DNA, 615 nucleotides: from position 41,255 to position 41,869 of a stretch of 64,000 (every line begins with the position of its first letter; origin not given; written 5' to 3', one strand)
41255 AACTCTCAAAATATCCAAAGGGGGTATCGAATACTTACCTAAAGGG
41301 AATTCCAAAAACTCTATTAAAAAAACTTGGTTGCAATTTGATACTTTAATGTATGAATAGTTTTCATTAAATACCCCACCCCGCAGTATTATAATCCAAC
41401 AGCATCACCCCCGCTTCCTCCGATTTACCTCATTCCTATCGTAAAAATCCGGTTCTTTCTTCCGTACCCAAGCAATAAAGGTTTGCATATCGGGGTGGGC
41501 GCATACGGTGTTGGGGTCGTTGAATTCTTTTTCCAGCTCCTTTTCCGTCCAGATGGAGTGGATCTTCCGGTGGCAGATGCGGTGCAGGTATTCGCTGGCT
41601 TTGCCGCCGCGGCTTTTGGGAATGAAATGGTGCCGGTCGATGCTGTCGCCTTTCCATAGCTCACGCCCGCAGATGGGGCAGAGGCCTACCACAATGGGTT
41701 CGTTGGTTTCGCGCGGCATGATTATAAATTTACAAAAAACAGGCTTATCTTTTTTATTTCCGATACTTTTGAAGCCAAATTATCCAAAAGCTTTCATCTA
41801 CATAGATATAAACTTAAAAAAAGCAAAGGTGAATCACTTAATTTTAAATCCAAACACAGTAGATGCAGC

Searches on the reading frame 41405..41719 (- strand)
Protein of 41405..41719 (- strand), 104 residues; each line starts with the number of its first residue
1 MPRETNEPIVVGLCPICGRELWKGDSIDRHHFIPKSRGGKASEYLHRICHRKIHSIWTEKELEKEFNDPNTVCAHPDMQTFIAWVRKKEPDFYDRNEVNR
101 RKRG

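Call 3: search_protein_families(library=padloc, proteins=[window:41405-41719:-], max_evalue=0.01)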
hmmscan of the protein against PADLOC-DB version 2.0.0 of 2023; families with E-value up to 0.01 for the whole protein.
window:41405-41719:- (104 aa): 0 families

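Call 4: search_protein_families(library=pfam, proteins=[window:41405-41719:-], max_evalue=0.01)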
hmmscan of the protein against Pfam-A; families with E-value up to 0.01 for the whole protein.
window:41405-41719:- (104 aa): 2 families
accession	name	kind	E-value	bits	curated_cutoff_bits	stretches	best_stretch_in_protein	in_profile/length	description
PF01844.29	HNH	-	2.6e-05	24.7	21.4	1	14-55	1-46/47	HNH endonuclease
PF14279.12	HNH_5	-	0.00092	19.5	27.5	1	14-50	1-37/56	HNH endonuclease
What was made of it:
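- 41405..41719 (-): HNH-like host gene (104 aa); right anchor of the swap slot. Pfam HNH 2.6e-05 (call 4).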

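Call 5: search_protein_families(library=ncbifam, proteins=[window:41405-41719:-], max_evalue=0.01)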
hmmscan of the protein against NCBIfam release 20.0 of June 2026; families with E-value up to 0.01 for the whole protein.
window:41405-41719:- (104 aa): 1 family
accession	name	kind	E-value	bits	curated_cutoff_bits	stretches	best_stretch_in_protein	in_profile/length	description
NF058586.1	HNHNucHlpB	equivalog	1.5e-12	47.8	130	1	11-91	6-85/99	HNH nuclease-like protein HlpB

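Call 45: search_protein_families(library=pfam, proteins=[L078:8409-9680:-, L078:9673-10110:-, L078:10259-10585:-, L078:10701-10898:-, L081:12021-12464:-], max_evalue=0.01)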
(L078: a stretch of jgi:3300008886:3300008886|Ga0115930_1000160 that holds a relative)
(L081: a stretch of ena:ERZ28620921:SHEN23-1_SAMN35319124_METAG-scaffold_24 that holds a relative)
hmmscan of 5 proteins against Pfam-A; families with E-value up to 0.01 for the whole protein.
L078:8409-9680:- (423 aa): 1 family
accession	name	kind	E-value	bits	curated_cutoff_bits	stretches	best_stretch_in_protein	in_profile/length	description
PF25679.1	DUF7947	-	0.0021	18.5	27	1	346-420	3-74/79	Family of unknown function (DUF7947)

L078:9673-10110:- (145 aa): 0 families

L078:10259-10585:- (108 aa): 0 families

L078:10701-10898:- (65 aa): 0 families

L081:12021-12464:- (147 aa): 0 families

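Call 46: search_protein_families(library=padloc, proteins=[L078:8409-9680:-, L078:9673-10110:-, L078:10259-10585:-, L078:10701-10898:-, L081:8352-9362:-, L081:9393-10307:-, L081:10307-11368:-], max_evalue=0.01)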
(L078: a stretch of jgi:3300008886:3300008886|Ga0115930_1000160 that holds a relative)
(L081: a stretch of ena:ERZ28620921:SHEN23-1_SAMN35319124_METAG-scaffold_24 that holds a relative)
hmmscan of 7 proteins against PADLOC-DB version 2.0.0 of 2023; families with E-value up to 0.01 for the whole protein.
L078:8409-9680:- (423 aa): 2 families
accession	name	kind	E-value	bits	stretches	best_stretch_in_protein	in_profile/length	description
PDLC04024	PD-T4-10_B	-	7.9e-06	23.5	1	63-123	61-122/353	-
PDLC05015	PDC-S42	-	0.0079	13.7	0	131-220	5-96/302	-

L078:9673-10110:- (145 aa): 0 families

L078:10259-10585:- (108 aa): 0 families

L078:10701-10898:- (65 aa): 0 families

L081:8352-9362:- (336 aa): 2 families
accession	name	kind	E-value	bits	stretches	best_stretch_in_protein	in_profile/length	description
PDLC02614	DrmC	-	6.8e-07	27.2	1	9-130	20-141/153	DrmC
PDLC03924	MkoC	-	7.1e-07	25.7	1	12-134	994-1126/1136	-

L081:9393-10307:- (304 aa): 0 families

L081:10307-11368:- (353 aa): 4 families
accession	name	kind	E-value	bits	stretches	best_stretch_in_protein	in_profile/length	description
PDLC03877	NsnA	-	2.4e-70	235.8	1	17-353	42-382/385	-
PDLC04027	PD-T4-2_A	-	5e-36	122.5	1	31-349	43-360/363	-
PDLC03418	REase_II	-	8.6e-12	42.9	1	39-178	31-162/372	Type II restriction enzyme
PDLC04157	HEC-06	-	0.00065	16.4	0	22-99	5-89/558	-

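Call 54: search_protein_families(library=phrogs, proteins=[window:41405-41719:-], max_evalue=0.01)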
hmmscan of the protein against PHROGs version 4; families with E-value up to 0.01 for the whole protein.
window:41405-41719:- (104 aa): 3 families
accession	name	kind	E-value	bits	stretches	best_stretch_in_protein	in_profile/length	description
phrog_6050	-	DNA, RNA and nucleotide metabolism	0.0014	18.5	1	12-58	312-362/402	HNH endonuclease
phrog_589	-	DNA, RNA and nucleotide metabolism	0.0052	17.6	1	12-64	92-145/179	HNH endonuclease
phrog_26293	-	unknown function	0.0069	18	1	13-91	13-93/104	-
